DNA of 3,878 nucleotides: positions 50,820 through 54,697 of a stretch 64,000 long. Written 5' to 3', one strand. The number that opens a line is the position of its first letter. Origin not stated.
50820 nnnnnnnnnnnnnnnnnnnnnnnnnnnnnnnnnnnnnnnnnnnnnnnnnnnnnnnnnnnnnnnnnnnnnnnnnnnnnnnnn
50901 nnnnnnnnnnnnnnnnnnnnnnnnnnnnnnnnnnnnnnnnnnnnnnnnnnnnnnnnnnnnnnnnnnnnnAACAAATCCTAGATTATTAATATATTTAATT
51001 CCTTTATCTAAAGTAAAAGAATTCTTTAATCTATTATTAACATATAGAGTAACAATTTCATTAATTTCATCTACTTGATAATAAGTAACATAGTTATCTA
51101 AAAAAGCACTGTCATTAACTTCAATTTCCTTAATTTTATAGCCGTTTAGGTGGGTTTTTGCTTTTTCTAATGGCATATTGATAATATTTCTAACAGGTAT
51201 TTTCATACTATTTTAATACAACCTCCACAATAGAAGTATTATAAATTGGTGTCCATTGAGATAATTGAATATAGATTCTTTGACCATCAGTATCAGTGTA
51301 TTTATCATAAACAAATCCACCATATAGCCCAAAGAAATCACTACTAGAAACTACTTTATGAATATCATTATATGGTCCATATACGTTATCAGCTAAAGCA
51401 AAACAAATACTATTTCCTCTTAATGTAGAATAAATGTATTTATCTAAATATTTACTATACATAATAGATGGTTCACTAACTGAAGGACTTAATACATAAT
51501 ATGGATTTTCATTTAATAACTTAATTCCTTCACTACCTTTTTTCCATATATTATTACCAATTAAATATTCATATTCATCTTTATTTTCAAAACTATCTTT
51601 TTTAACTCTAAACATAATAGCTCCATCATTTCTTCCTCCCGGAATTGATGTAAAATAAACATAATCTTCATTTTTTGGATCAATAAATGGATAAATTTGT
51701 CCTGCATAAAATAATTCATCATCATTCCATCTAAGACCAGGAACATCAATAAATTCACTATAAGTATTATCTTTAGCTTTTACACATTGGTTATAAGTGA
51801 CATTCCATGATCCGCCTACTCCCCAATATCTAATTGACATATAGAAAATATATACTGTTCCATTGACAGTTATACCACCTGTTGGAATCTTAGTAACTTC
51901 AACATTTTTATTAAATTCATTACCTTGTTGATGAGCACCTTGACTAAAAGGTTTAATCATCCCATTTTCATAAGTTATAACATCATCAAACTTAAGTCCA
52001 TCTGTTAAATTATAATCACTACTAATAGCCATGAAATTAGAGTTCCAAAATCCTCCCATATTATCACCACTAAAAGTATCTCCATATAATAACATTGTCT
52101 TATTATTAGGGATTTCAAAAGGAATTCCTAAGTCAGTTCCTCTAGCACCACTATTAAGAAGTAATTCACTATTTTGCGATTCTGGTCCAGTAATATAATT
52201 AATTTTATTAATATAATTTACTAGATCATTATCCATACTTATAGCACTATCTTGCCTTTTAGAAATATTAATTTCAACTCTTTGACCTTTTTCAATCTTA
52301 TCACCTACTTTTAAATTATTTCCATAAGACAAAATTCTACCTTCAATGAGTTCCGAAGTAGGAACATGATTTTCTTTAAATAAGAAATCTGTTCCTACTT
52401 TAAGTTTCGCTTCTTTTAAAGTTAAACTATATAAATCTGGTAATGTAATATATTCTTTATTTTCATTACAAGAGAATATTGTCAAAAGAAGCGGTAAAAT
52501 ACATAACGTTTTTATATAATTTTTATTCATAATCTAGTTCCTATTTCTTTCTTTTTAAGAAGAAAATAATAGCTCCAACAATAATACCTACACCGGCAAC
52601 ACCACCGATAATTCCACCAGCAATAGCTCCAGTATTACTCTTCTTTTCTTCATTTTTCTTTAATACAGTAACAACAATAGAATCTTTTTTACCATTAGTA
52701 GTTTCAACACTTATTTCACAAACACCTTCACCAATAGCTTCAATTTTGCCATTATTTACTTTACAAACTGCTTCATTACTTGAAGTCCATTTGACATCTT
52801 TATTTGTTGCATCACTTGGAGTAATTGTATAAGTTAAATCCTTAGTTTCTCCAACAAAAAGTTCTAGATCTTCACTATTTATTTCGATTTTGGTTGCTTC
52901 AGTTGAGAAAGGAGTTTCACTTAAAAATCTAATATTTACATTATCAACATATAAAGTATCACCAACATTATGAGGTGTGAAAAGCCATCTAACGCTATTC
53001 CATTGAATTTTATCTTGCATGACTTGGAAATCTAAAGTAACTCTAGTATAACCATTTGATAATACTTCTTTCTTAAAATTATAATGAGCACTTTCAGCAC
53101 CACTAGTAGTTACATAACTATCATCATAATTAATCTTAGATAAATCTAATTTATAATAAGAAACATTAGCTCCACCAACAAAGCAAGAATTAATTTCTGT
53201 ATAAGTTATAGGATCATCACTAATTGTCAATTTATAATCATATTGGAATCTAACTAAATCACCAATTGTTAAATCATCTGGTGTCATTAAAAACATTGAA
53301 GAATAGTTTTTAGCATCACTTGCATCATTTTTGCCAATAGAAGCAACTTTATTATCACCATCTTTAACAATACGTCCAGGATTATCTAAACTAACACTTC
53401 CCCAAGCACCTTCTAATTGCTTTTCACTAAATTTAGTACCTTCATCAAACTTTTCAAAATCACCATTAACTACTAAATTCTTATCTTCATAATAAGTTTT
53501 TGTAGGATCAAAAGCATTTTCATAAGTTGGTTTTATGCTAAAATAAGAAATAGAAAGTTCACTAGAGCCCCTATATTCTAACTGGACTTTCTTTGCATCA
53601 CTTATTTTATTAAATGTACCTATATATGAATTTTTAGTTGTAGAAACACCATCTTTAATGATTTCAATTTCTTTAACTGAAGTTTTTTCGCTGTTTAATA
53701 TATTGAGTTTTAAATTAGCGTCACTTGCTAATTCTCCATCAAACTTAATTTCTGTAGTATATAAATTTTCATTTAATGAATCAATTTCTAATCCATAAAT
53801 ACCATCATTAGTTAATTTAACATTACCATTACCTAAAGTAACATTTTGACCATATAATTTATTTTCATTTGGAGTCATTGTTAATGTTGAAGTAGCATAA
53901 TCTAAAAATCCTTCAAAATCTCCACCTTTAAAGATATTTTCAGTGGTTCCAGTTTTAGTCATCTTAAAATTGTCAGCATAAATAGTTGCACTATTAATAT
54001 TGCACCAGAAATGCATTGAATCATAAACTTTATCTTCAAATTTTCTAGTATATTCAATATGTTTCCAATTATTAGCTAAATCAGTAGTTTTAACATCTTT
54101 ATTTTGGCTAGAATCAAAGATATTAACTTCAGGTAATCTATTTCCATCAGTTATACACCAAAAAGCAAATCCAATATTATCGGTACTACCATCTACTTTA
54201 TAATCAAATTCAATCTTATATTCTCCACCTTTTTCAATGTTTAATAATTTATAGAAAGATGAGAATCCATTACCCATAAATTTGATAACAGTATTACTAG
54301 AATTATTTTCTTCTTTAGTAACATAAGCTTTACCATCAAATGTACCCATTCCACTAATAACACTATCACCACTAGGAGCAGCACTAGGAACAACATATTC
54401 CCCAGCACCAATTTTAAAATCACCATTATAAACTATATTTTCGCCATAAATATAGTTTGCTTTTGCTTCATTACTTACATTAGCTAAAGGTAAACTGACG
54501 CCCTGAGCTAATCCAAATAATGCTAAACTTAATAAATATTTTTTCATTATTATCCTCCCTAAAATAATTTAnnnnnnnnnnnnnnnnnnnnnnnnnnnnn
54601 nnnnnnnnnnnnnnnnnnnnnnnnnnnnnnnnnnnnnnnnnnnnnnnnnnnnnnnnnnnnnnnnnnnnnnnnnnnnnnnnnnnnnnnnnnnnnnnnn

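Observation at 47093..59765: Candidate D-arabinofuranan utilisation operon (GH172-like + two GH183-like + API + RbsK-like kinase) in a low-GC bacterium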

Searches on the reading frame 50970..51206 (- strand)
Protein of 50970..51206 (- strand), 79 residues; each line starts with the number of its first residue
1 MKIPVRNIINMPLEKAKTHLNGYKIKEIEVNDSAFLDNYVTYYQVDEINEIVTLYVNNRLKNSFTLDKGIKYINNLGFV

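Call 44: search_protein_families(library=pfam, proteins=[window:50970-51206:-], max_evalue=10)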
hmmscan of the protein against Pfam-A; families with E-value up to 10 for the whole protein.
seq(79 aa): 2 families
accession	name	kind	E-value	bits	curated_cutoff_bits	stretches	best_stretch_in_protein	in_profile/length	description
PF13310.11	Virulence_RhuM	-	0.053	13.3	33.7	1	14-57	146-189/252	Virulence protein RhuM family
PF19024.5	DUF5750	-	0.15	13.1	27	1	36-74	14-51/91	Family of unknown function (DUF5750)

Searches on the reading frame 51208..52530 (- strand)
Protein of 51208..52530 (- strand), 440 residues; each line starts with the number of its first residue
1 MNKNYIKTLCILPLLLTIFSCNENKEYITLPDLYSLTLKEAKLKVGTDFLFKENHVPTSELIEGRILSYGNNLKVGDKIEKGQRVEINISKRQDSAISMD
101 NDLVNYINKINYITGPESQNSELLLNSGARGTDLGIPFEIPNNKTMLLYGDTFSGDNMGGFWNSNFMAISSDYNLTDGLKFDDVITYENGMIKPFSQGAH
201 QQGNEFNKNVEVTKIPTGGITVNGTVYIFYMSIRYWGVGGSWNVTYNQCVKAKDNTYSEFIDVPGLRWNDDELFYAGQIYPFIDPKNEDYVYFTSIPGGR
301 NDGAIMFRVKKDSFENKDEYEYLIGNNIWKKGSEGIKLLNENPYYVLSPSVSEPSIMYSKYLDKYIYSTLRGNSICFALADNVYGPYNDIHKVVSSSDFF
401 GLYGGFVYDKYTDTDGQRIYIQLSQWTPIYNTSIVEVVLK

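Call 4: search_protein_families(library=pfam, proteins=[window:51208-52530:-], max_evalue=0.01)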
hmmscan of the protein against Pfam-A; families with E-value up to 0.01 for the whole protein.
window:51208-52530:- (440 aa): 1 family
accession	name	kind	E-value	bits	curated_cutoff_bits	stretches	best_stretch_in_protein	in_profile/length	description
PF13810.12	DUF4185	-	1.8e-53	182.2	39.5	1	128-433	11-306/309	Domain of unknown function (DUF4185)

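Call 5: search_protein_families(library=ncbifam, proteins=[window:51208-52530:-], max_evalue=0.01)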
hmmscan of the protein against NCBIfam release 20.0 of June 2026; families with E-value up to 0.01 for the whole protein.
window:51208-52530:- (440 aa): 0 families

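Call 8: search_solved_structures(query=window:51208-52530:-, max_evalue=0.001, show_alignments=1)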
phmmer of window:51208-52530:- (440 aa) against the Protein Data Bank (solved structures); distinct sequences matched with E-value up to 0.001: 2.
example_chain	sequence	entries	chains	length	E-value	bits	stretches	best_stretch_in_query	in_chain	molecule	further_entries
8hhv_A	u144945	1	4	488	3.6e-27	98.5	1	111-434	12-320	endo-alpha-D-arabinanase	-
8ic1_A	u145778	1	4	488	1.9e-26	96.1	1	111-434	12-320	endo-alpha-D-arabinanase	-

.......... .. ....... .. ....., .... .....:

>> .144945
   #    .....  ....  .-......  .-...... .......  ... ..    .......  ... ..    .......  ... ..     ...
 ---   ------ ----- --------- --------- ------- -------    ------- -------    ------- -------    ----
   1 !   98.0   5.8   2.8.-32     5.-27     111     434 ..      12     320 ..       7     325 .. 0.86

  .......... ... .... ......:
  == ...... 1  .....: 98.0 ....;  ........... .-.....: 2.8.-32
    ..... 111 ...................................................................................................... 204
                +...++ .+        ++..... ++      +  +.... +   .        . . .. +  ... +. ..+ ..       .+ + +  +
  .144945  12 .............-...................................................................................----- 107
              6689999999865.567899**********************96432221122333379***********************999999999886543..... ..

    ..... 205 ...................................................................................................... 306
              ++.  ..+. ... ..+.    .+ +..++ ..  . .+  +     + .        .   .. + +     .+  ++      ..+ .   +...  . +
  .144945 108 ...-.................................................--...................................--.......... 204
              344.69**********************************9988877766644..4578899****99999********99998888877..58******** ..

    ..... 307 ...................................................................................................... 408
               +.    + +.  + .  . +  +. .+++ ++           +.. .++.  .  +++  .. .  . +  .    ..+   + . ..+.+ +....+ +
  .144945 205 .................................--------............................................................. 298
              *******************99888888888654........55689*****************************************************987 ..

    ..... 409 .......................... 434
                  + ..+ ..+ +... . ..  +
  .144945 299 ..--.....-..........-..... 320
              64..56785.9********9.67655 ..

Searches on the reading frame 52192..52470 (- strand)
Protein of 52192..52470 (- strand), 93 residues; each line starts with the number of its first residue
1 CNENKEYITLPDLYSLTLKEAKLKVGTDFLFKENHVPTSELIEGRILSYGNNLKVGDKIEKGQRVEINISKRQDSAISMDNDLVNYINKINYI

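Call 44: search_protein_families(library=pfam, proteins=[window:52192-52470:-], max_evalue=10)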
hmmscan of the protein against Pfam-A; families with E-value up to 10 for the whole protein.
seq(93 aa): 3 families
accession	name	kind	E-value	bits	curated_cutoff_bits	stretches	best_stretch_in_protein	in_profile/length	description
PF00263.26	Secretin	-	0.012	15.7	27.5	1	6-76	9-84/169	Bacterial type II and III secretion system protein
PF03793.24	PASTA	-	0.025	15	23.2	1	9-71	2-64/64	PASTA domain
PF23911.1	DUF7253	-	0.078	13.7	25.1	1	48-93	30-75/110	Domain of unknown function (DUF7253)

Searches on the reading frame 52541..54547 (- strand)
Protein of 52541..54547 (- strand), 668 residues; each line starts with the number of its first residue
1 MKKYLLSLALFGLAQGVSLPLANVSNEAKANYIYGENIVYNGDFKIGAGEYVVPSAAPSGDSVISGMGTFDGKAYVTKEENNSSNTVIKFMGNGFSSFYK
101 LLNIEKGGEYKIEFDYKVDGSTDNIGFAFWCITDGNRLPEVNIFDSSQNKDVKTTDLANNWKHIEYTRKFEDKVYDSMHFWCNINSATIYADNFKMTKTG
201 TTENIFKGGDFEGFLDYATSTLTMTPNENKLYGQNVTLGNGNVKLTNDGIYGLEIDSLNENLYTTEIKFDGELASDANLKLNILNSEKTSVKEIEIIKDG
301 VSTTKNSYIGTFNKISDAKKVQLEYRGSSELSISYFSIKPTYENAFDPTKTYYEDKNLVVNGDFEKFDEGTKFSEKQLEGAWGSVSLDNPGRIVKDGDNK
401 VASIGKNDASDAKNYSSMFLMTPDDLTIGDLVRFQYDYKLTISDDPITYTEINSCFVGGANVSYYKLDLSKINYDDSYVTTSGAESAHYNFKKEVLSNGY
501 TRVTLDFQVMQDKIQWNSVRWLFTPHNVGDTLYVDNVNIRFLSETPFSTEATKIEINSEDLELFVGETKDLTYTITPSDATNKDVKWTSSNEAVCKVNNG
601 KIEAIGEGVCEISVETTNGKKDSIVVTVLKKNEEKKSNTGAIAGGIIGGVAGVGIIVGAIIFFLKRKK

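Call 4: search_protein_families(library=pfam, proteins=[window:52541-54547:-], max_evalue=0.01)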
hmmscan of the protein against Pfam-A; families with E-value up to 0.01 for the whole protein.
window:52541-54547:- (668 aa): 1 family
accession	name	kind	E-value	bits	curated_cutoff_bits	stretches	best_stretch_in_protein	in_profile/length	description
PF02368.24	Big_2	-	1.4e-08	35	22.8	1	551-618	2-70/79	Bacterial Ig-like domain (group 2)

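Call 5: search_protein_families(library=ncbifam, proteins=[window:52541-54547:-], max_evalue=0.01)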
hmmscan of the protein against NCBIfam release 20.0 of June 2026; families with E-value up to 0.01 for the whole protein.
window:52541-54547:- (668 aa): 0 families

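Call 45: find_homologous_proteins(query=window:52541-54547:-, max_evalue=0.00001)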
Query window:52541-54547:- (668 aa): 65 proteins with E <= 0.00001 among 8000 candidates.
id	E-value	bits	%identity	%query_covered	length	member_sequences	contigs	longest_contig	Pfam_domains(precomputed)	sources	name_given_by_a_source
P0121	0.0e+0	1472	99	100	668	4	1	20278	PF02368.25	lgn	-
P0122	0.0e+0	1363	91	100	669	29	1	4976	PF02368.25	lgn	-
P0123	2.5e-261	887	63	98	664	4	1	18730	PF21461.4,PF02368.25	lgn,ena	-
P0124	4.8e-253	860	61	100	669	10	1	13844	PF02368.25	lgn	-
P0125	2.0e-252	858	60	98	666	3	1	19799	PF02368.25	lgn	-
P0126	4.9e-251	853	61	98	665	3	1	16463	PF02368.25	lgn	-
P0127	5.2e-249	847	60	98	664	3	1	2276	PF02368.25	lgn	-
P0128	8.8e-237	806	57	100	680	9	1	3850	PF22359.3,PF02368.25,PF26918.1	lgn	-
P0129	2.1e-230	785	56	95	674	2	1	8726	PF02368.25,PF26918.1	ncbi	-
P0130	2.1e-229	782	56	96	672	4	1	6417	PF02368.25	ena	-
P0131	1.2e-223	763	55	99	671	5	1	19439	PF21461.4,PF02368.25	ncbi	-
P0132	1.7e-221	756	56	97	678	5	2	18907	PF02368.25,PF26918.1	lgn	-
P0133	3.7e-218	745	56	100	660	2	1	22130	PF02368.25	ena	-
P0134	5.1e-205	701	51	99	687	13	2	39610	PF02368.25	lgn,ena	-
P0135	1.2e-204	700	51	99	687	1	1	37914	PF02368.25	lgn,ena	-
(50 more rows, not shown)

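Call 57: predict_structure(alignment_id=A2)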
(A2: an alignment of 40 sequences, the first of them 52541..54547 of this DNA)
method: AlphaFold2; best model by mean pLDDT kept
length: 668 residues; sequences in the alignment: 40
mean_pLDDT: 86.6   pTM: 0.64
mean pLDDT of the five models: 86.6, 86.0, 85.1, 84.2, 83.6
residues with pLDDT >= 90: 425; 70-90: 172; 50-70: 14; < 50: 57
segments of 3 or more residues with pLDDT < 50: 1-28, 635-658, 664-668
pLDDT, mean of each block of 10 residues (from residue 1): 38 33 40 88 81 85 87 83 89 84 93 94 89 89 86 93 95 92 85 96 93 85 87 91 94 94 94 93 96 96 89 95 97 95 86 93 96 92 92 96 96 92 92 97 81 89 92 90 89 96 95 90 93 98 90 93 94 91 92 95 95 94 96 51 40 46 49
secondary structure, 60 per line:
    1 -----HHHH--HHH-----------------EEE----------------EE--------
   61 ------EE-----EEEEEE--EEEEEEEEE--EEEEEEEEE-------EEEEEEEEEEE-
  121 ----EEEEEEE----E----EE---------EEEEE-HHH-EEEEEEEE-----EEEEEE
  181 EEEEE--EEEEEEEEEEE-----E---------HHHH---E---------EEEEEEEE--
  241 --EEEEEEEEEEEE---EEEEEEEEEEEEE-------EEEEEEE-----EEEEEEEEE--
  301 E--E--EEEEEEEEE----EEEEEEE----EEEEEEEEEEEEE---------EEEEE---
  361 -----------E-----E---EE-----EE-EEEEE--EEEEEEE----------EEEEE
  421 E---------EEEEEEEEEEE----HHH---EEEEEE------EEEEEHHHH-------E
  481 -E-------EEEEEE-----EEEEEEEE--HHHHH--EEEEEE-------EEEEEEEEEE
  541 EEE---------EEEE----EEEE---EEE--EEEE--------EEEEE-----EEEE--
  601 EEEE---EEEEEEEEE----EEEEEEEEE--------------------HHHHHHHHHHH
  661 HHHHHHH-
elements in order: H6-9 E32-34 E74-79 E82-90 E93-101 E109-119 E125-131 E152-156 E162-169 E175-185 E188-198 H214-217 E231-238 E243-254 E258-270 E278-284 E290-298 E307-315 E320-326 E331-343 E353-357 E392-396 E399-405 E416-421 E431-441 E452-457 E464-468 H469-472 E490-495 E501-508 H511-515 E518-523 E531-543 E553-556 E561-564 E568-570 E573-576 E585-589 E595-598 E601-604 E608-616 E621-629 H650-667

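Call 61: fold_search(model_id=the predicted structure, library=pdb)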
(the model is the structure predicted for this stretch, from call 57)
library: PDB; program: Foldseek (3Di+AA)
matches with E <= 10: 1820; with E <= 0.001: 192
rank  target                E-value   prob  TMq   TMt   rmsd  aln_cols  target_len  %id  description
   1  8w7n                  9.2e-13  1.00  0.15  0.10  33.9       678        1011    9  Crystal structure of the in-cell Cry1Aa purified from Bacillus thuringiensis (released 2024-03-06)
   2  9h99                  7.9e-12  1.00  0.16  0.10  33.0       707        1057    9  Native structure of the full-length pesticidal protein Cry1Ca18 at pH7, from crystals formed in vivo (released 2025-11-12)
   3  9h9a                  1.4e-11  1.00  0.16  0.10  35.1       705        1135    9  native structure of the full-length pesticidal protein Cry8Ba2, from crystals formed in vivo (form 1) (released 2025-12-03)
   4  9qxq                  3.6e-11  1.00  0.15  0.10  33.3       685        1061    8  native structure of full-length pesticidal protein Cry1Ca18 at pH9, from crystals formed in vivo (released 2026-02-11)
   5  4w8j                  1.8e-10  1.00  0.15  0.11  33.0       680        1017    8  Structure of the full-length insecticidal protein Cry1Ac reveals intriguing details of toxin packaging into in vivo form (released 2014-09-17)
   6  5a57                  1.9e-09  1.00  0.16  0.10  22.5       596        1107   10  The structure of GH101 from Streptococcus pneumoniae TIGR4 in complex with PUGT (released 2015-09-02)
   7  5a58_A                2.1e-09  1.00  0.16  0.10  22.8       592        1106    9  The structure of GH101 D764N mutant from Streptococcus pneumoniae TIGR4 in complex with serinyl T-antigen (released 2015-09-02)
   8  5a59_A                2.8e-09  1.00  0.17  0.11  22.6       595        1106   10  The structure of GH101 E796Q mutant from Streptococcus pneumoniae TIGR4 in complex with T-antigen (released 2015-09-02)
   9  5a56_A                6.0e-09  1.00  0.16  0.10  22.6       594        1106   10  The structure of GH101 from Streptococcus pneumoniae TIGR4 in complex with 1-O-methyl-T-antigen (released 2015-09-02)
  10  5a55                  6.0e-09  1.00  0.16  0.10  22.8       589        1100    9  The native structure of GH101 from Streptococcus pneumoniae TIGR4 (released 2015-09-02)
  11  4xup_A                1.1e-08  1.00  0.16  0.29  18.0       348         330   11  Structure of the N-terminal CBM22-1-CBM22-2 tandem domain from Paenibacillus barcinonensis Xyn10C (released 2015-06-03)
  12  4xup_F                1.2e-08  1.00  0.16  0.30  19.6       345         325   11  Structure of the N-terminal CBM22-1-CBM22-2 tandem domain from Paenibacillus barcinonensis Xyn10C (released 2015-06-03)
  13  2zxq                  1.2e-08  1.00  0.15  0.09  22.9       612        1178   10  Crystal structure of endo-alpha-N-acetylgalactosaminidase from Bifidobacterium longum (EngBF) (released 2009-06-16)
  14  4xup_D                1.8e-08  1.00  0.16  0.30  17.3       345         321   11  Structure of the N-terminal CBM22-1-CBM22-2 tandem domain from Paenibacillus barcinonensis Xyn10C (released 2015-06-03)
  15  4xup_B                3.3e-08  1.00  0.16  0.30  19.6       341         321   11  Structure of the N-terminal CBM22-1-CBM22-2 tandem domain from Paenibacillus barcinonensis Xyn10C (released 2015-06-03)
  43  2y64_A                1.7e-05  1.00  0.17  0.59   9.5       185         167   12  Xylopentaose binding mutated (X-2 L110F) CBM4-2 Carbohydrate Binding Module from a Thermostable Rhodothermus marinus X (released 2012-03-07)
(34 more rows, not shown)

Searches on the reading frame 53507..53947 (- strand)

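Call 44: search_protein_families(library=pfam, proteins=[window:53507-53947:-], max_evalue=10)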
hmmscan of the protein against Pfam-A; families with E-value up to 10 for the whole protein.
seq(147 aa): 1 family
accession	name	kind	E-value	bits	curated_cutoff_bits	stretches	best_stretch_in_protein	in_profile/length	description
PF03785.20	Peptidase_C25_C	-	0.11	12.8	25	1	16-46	24-52/79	Peptidase family C25, C terminal ig-like domain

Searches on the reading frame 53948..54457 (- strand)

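Call 44: search_protein_families(library=pfam, proteins=[window:53948-54457:-], max_evalue=10)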
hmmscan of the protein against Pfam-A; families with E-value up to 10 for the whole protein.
seq(170 aa): 1 family
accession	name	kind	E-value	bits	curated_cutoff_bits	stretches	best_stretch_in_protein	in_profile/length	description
PF17290.8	Arena_ncap_C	-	0.023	14.5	27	1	113-161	108-153/181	Arenavirus nucleocapsid C-terminal domain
